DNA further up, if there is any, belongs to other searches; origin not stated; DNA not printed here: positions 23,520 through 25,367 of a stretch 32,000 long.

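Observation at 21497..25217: Uncharacterised accessory module between coxA and norB: duplicated DUF2249 operons, two cupins, DUF59-like, GlutR-dimer-like and NnrS-like proteins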

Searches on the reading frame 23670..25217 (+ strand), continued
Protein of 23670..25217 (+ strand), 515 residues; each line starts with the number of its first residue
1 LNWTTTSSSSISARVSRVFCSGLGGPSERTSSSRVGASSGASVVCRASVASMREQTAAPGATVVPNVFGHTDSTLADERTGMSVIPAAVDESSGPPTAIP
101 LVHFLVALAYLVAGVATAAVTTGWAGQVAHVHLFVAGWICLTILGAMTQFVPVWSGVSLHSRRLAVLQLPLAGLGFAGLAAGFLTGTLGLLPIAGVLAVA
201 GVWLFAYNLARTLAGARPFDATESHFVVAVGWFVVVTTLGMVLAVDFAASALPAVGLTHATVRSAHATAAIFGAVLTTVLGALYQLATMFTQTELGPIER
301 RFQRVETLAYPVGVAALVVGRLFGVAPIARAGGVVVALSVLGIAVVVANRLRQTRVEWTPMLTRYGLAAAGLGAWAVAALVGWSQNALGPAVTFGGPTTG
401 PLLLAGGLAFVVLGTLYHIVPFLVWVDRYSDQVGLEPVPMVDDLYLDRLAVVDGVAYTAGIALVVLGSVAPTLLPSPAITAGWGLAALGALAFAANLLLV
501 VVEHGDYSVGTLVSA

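Call 75: find_encoding_contigs(protein=P0320, flank=7000, max_places=3)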
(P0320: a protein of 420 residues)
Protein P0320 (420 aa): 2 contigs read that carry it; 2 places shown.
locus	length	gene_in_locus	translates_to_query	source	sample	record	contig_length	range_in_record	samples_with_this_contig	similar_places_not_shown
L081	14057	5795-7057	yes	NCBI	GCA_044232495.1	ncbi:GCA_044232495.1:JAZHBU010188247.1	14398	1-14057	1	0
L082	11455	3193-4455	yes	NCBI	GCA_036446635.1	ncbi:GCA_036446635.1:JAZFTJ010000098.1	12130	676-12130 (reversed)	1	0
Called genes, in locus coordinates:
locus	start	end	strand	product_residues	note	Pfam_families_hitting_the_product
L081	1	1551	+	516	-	?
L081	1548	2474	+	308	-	PF01916:DS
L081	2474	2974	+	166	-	-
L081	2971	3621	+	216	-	PF00215:OMPdecase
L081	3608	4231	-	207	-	PF04967:HTH_10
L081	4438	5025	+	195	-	PF08369:PCP_red, PF08821:CGGC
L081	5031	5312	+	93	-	PF01883:FeS_assembly_P, PF25979:DUF7998 (weak)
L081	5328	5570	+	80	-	-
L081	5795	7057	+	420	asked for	PF00115:COX1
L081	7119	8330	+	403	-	PF04282:DUF438, PF01814:Hemerythrin, PF13596:PAS_10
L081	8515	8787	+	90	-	-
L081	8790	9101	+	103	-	PF04014:MazE_antitoxin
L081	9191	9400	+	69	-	-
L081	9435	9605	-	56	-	-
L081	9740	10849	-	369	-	PF02421:FeoB_N (faint), PF03193:RsgA_GTPase, PF00009:GTP_EFTU (faint), PF00005:ABC_tran (weak), PF01926:MMR_HSR1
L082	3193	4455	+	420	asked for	PF00115:COX1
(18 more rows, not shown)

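Call 76: find_encoding_contigs(protein=P0352, flank=7000, max_places=3)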
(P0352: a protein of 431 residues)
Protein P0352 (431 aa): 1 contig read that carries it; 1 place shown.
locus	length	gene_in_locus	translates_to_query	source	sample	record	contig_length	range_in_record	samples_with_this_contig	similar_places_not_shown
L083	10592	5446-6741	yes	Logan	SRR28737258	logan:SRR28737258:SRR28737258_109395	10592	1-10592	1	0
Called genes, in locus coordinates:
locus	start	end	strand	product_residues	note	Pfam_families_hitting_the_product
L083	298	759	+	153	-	PF02082:Rrf2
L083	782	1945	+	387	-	PF00266:Aminotran_5, PF01041:DegT_DnrJ_EryC1 (weak), PF01212:Beta_elim_lyase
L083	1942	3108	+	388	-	PF03054:tRNA_Me_trans, PF20259:tRNA_Me_trans_M, PF20258:tRNA_Me_trans_C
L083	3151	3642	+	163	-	PF05239:PRC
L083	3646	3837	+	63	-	PF27112:YrzR_Zn_ribbon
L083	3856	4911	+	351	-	PF01594:AI-2E_transport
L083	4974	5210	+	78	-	PF10006:DUF2249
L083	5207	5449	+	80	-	PF01206:TusA, PF10006:DUF2249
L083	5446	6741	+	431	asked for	PF00115:COX1 (weak)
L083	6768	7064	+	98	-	PF01883:FeS_assembly_P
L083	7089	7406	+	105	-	PF07883:Cupin_2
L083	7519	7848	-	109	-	PF00581:Rhodanese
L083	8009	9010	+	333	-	PF01370:Epimerase, PF02719:Polysacc_synt_2 (weak), PF04321:RmlD_sub_bind, PF16363:GDP_Man_Dehyd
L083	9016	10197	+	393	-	PF12673:SipL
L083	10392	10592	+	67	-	?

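Call 77: find_encoding_contigs(protein=P0316, flank=6000, max_places=2)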
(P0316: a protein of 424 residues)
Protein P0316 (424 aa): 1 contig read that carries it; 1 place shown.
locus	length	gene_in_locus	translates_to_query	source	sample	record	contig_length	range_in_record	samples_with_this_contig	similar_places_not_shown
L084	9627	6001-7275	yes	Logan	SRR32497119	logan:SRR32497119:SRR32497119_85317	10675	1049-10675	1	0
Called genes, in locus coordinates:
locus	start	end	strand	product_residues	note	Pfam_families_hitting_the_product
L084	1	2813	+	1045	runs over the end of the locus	PF01590:GAF, PF13185:GAF_2, PF01590:GAF, PF13185:GAF_2, PF13492:GAF_3, PF01590:GAF, PF13185:GAF_2, PF13492:GAF_3, +7 more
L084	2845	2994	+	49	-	-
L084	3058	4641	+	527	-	-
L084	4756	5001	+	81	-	PF10006:DUF2249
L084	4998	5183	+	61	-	-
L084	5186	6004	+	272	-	PF08984:DUF1858, PF10006:DUF2249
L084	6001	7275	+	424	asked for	PF00115:COX1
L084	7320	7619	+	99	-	PF01883:FeS_assembly_P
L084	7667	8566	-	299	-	PF01791:DeoC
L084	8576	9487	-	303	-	PF12706:Lactamase_B_2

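Call 78: find_encoding_contigs(protein=P0363, flank=6000, max_places=2)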
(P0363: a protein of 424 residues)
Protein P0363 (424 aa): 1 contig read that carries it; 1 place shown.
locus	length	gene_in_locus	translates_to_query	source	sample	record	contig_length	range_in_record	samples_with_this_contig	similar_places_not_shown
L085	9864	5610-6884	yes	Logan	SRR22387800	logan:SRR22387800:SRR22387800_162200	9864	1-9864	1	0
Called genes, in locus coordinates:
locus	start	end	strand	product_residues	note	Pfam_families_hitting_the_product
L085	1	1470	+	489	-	?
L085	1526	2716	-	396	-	PF07690:MFS_1, PF12832:MFS_1_like, PF07690:MFS_1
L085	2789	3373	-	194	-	-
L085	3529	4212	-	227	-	PF00027:cNMP_binding, PF13545:HTH_Crp_2, PF00325:Crp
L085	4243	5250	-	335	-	-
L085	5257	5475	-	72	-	PF01206:TusA, PF10006:DUF2249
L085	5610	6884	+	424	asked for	-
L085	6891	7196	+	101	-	PF01883:FeS_assembly_P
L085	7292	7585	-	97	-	-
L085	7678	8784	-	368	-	PF13487:HD_5, PF01966:HD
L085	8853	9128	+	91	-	-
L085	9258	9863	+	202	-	?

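Call 79: find_encoding_contigs(protein=P0413, flank=6000, max_places=2)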
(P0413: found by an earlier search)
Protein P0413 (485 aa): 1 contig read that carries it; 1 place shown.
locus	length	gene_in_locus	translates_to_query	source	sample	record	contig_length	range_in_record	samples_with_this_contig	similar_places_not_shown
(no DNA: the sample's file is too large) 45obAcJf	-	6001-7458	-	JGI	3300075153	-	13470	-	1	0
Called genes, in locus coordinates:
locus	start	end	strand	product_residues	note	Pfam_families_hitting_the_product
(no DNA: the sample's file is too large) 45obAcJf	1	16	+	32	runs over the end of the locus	?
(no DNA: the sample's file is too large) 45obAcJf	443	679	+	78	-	-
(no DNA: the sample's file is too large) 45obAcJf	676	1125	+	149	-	PF01850:PIN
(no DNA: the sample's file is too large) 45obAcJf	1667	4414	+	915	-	PF01326:PPDK_N, PF00391:PEP-utilizers, PF02896:PEP-utilizers_C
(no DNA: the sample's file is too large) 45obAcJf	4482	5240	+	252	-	PF07819:PGAP1, PF00561:Abhydrolase_1, PF00975:Thioesterase, PF12146:Hydrolase_4, PF12697:Abhydrolase_6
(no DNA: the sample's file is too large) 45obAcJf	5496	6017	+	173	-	PF10006:DUF2249, PF01206:TusA (weak), PF10006:DUF2249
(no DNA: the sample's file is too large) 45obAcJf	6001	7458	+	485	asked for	PF00115:COX1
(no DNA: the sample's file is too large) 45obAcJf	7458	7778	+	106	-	PF01883:FeS_assembly_P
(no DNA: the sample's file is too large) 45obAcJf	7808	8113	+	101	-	PF10006:DUF2249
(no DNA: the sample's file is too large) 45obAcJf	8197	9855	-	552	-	PF00682:HMGL-like, PF22615:IPMS_D2, PF08502:LeuA_dimer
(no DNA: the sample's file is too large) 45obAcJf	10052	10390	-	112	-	-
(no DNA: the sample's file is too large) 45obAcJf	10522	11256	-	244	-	PF07963:N_methyl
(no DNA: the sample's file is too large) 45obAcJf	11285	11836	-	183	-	PF08534:Redoxin (faint), PF00578:AhpC-TSA (weak), PF00255:GSHPx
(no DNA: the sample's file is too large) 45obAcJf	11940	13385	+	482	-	?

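Call 80: search_dna_similar(query=P0316, collection=plasmids, mode=protein, max_evalue=0.00001, max_rows=30, rows=spread)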
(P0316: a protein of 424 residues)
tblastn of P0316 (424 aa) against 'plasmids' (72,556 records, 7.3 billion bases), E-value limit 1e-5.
Records with a match: 70; places in all: 70; records where one place covers at least 80% of the query: 25.
Best place of each record, by identity: <60% 70.
By first word of the organism name: Sinorhizobium 20; Thermus 18; Ensifer 9; Rhizobium 6; Haloprofundus 2; Halomarina 1; Halogeometricum 1; Halobaculum 1; Haloferax 1; Aliarcobacter 1; and 10 more.
By predicted mobility (MOB-suite, as given by PLSDB): non-mobilizable 50; conjugative 20.
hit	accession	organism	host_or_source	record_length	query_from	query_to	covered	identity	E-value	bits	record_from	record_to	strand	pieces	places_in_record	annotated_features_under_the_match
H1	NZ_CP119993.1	Halomarina sp. PSR21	cell culture,saline soil from Tarim ...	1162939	1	424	100%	27.7%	2e-17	92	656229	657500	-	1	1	record has no annotation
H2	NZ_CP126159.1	Halobaculum halobium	cell culture,sediment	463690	9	424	98%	27.6%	2e-15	86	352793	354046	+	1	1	hypothetical protein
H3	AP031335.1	Thermus thermophilus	-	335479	53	386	79%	31.9%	1e-16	90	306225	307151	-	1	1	hypothetical protein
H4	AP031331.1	Thermus thermophilus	-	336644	53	386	79%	31.9%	1e-16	90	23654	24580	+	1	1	hypothetical protein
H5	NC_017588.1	Thermus thermophilus JL-18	-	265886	53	386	79%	31.9%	3e-16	89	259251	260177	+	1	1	hypothetical protein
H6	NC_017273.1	Thermus thermophilus SG0.5JP17-16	-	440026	53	386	79%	31.9%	9e-16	87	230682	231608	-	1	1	hypothetical protein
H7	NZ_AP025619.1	Thermus thermophilus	-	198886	53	386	79%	31.9%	1e-15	87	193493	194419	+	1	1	hypothetical protein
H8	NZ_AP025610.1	Thermus thermophilus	-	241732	53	386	79%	31.9%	1e-15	87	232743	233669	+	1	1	hypothetical protein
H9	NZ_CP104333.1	Aliarcobacter butzleri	poultry meat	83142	56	423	87%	28.1%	7e-18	94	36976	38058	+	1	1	hypothetical protein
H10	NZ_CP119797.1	Halomontanus rarus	cell culture,sediment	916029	65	424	85%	28.4%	4e-15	85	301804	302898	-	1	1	hypothetical protein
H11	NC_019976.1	Natronococcus occultus SP4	-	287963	57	424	87%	25.9%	3e-16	89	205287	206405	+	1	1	hypothetical protein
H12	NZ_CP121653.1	Rhizobium sp. CB3171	Calliandra calothyrsus,cell culture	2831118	53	418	86%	25.8%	7e-7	59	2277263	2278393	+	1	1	record has no annotation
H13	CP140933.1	Sinorhizobium meliloti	Medicago lupulina,whole organism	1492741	52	402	83%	26.6%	3e-6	57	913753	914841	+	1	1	hypothetical protein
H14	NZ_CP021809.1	Sinorhizobium meliloti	Medicago sativa,Single Cell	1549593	52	402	83%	26.6%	3e-6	57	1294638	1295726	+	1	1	none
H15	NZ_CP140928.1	Sinorhizobium medicae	Medicago lupulina,whole organism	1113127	53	401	82%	26.2%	2e-9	67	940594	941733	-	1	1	record has no annotation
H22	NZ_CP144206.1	Sinorhizobium chiapasense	mixed culture,rhizosphere soil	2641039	47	371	77%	27.1%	2e-8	65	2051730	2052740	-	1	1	none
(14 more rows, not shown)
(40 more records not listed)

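Call 81: get_annotated_region(hit=H5, flank=7000)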
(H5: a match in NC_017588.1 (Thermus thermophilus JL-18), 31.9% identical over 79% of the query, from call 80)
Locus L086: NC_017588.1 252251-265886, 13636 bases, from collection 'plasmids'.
description: Thermus thermophilus JL-18 plasmid pTTJL1801, complete sequence
organism: Thermus thermophilus JL-18 (NCBI taxid 798128)
taxonomy: Bacteria; Deinococcota; Deinococci; Thermales; Thermaceae; Thermus; Thermus thermophilus; Thermus thermophilus JL-18
host: -; source: -; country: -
typing (MOB-suite, as given by PLSDB): non-mobilizable; replicon rep_cluster_1121
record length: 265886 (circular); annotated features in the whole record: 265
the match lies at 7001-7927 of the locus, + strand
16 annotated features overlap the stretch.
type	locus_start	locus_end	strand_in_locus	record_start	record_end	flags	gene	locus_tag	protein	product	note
CDS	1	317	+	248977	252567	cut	-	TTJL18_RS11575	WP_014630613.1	nitrate reductase subunit alpha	GO:0009061 - anaerobic respiration [Evidence IEA]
CDS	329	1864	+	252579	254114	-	narH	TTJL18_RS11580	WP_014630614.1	nitrate reductase subunit beta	GO:0009061 - anaerobic respiration [Evidence IEA]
CDS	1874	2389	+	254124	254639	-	-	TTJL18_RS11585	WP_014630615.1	molecular chaperone TorD family protein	-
CDS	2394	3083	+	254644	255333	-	narI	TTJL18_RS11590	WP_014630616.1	respiratory nitrate reductase subunit gamma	GO:0019645 - anaerobic electron transport chain [Evidence IEA]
CDS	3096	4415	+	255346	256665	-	-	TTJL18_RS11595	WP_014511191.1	MFS transporter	GO:0055085 - transmembrane transport [Evidence IEA]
CDS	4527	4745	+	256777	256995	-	-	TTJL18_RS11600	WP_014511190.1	DUF2249 domain-containing protein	-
CDS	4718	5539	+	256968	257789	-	-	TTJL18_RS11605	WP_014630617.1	DUF2249 domain-containing protein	-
CDS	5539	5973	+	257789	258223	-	-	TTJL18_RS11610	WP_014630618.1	hypothetical protein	-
CDS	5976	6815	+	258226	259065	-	-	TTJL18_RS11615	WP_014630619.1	protoglobin domain-containing protein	-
CDS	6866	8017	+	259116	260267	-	-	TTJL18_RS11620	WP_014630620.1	hypothetical protein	-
CDS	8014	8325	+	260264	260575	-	-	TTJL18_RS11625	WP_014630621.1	metal-sulfur cluster assembly factor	-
CDS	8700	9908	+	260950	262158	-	-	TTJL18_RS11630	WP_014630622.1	multidrug effflux MFS transporter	GO:0055085 - transmembrane transport [Evidence IEA]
CDS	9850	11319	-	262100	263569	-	-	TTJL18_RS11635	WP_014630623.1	Na/Pi cotransporter family protein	-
CDS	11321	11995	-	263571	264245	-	-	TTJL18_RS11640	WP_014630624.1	glycerophosphodiester phosphodiesterase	-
CDS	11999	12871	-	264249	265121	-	-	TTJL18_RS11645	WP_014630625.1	MurR/RpiR family transcriptional regulator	GO:0006355 - regulation of DNA-templated transcription [Evidence IEA]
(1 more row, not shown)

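Call 82: get_annotated_region(hit=H13, flank=6000)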
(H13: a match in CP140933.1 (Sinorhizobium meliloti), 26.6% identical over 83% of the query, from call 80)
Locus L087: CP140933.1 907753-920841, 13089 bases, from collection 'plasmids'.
description: Sinorhizobium meliloti strain ml28 plasmid pSymA, complete sequence
organism: Sinorhizobium meliloti (NCBI taxid 382)
taxonomy: Bacteria; Pseudomonadota; Alphaproteobacteria; Hyphomicrobiales; Rhizobiaceae; Sinorhizobium; Sinorhizobium meliloti
host: -; source: Medicago lupulina,whole organism; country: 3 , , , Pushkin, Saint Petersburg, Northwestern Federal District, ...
typing (MOB-suite, as given by PLSDB): conjugative; relaxase MOBQ; mating-pair formation MPF_T
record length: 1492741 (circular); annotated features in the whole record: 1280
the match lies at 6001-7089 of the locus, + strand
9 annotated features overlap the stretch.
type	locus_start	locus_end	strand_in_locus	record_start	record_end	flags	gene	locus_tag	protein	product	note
CDS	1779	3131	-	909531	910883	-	hemN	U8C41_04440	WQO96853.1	oxygen-independent coproporphyrinogen III oxidase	-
CDS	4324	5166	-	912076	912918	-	-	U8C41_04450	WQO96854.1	pirin family protein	-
CDS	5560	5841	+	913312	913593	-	-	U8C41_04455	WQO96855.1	DUF2249 domain-containing protein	-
CDS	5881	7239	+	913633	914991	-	-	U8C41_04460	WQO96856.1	hypothetical protein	-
CDS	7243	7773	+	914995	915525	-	-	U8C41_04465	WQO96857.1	DUF2249 domain-containing protein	-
CDS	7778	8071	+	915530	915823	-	-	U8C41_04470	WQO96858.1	metal-sulfur cluster assembly factor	-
CDS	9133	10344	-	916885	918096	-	-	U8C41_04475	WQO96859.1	NnrS family protein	-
CDS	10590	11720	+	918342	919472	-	nirK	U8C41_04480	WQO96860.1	copper-containing nitrite reductase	-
CDS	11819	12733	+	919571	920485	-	-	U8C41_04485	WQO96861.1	formylglycine-generating enzyme family protein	-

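Call 83: get_annotated_region(hit=H9, flank=5000)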
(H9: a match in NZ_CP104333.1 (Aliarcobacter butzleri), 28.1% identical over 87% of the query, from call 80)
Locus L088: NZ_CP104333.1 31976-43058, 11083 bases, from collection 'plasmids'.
description: Aliarcobacter butzleri strain P1200 plasmid p83_DSM_105473, complete sequence
organism: Aliarcobacter butzleri (NCBI taxid 28197)
taxonomy: Bacteria; Campylobacterota; Epsilonproteobacteria; Campylobacterales; Arcobacteraceae; Aliarcobacter; Aliarcobacter butzleri
host: -; source: poultry meat; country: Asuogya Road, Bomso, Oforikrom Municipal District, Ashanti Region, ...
typing (MOB-suite, as given by PLSDB): non-mobilizable; replicon rep_cluster_1118
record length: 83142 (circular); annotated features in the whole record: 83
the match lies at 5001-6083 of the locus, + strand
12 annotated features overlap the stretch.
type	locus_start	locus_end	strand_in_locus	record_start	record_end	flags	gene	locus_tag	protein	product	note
CDS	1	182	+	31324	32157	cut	-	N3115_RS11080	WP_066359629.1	HDOD domain-containing protein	-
CDS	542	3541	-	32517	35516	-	-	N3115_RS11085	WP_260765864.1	Tn3 family transposase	-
CDS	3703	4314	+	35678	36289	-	-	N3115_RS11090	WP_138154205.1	recombinase family protein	GO:0006310 - DNA recombination [Evidence IEA]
CDS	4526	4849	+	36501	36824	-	-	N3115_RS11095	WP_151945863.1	hypothetical protein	-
CDS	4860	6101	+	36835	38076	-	-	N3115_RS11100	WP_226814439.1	hypothetical protein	-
CDS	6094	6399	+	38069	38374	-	-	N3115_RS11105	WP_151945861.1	metal-sulfur cluster assembly factor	-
CDS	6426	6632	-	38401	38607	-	-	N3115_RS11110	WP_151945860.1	hypothetical protein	-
CDS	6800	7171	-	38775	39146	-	-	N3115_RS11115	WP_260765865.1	hypothetical protein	-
CDS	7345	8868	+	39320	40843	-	istA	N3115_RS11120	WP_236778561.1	IS21 family transposase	-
CDS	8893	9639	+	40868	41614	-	istB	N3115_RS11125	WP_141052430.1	IS21-like element helper ATPase IstB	-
CDS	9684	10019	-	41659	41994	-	-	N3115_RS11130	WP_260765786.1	hypothetical protein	-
CDS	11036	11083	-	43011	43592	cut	-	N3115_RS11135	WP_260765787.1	hypothetical protein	-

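Call 84: get_annotated_region(hit=H11, flank=6000)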
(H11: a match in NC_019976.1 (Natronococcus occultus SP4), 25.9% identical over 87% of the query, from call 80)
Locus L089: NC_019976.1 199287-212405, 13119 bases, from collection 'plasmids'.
description: Natronococcus occultus SP4 plasmid 2, complete sequence
organism: Natronococcus occultus SP4 (NCBI taxid 694430)
taxonomy: Archaea; Euryarchaeota; Halobacteria; Halobacteriales; Natrialbaceae; Natronococcus; Natronococcus occultus; Natronococcus occultus SP4
host: -; source: -; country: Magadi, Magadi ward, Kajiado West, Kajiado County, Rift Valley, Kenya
typing (MOB-suite, as given by PLSDB): non-mobilizable
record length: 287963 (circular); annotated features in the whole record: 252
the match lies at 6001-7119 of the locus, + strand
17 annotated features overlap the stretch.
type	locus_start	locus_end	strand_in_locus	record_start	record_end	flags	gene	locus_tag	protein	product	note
CDS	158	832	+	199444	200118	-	-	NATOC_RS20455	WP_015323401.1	helix-turn-helix domain-containing protein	-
CDS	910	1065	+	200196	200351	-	-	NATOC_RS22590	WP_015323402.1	hypothetical protein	-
CDS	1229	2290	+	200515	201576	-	-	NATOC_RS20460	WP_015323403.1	hypothetical protein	-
CDS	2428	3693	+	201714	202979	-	fmdA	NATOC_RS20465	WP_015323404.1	formamidase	-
CDS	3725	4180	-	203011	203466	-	-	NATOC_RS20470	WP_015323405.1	hypothetical protein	-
CDS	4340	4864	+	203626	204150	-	-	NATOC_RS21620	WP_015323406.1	hypothetical protein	-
CDS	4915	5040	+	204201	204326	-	-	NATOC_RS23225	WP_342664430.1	putative zinc-binding protein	-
CDS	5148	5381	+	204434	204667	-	-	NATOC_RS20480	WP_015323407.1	DUF2249 domain-containing protein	-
CDS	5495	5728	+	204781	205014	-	-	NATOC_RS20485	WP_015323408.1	DUF2249 domain-containing protein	-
CDS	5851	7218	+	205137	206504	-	-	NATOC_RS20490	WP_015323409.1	hypothetical protein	-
CDS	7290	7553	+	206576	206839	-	-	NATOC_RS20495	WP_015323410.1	DUF2249 domain-containing protein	-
CDS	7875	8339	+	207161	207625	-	lrp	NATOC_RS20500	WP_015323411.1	HTH-type transcriptional regulator Lrp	-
CDS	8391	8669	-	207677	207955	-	-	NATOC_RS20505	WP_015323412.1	DUF3006 family protein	-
CDS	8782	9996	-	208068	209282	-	-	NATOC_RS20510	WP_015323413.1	carboxypeptidase-like regulatory domain-containing protein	-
CDS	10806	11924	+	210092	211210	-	-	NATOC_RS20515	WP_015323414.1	acetyl-CoA acetyltransferase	-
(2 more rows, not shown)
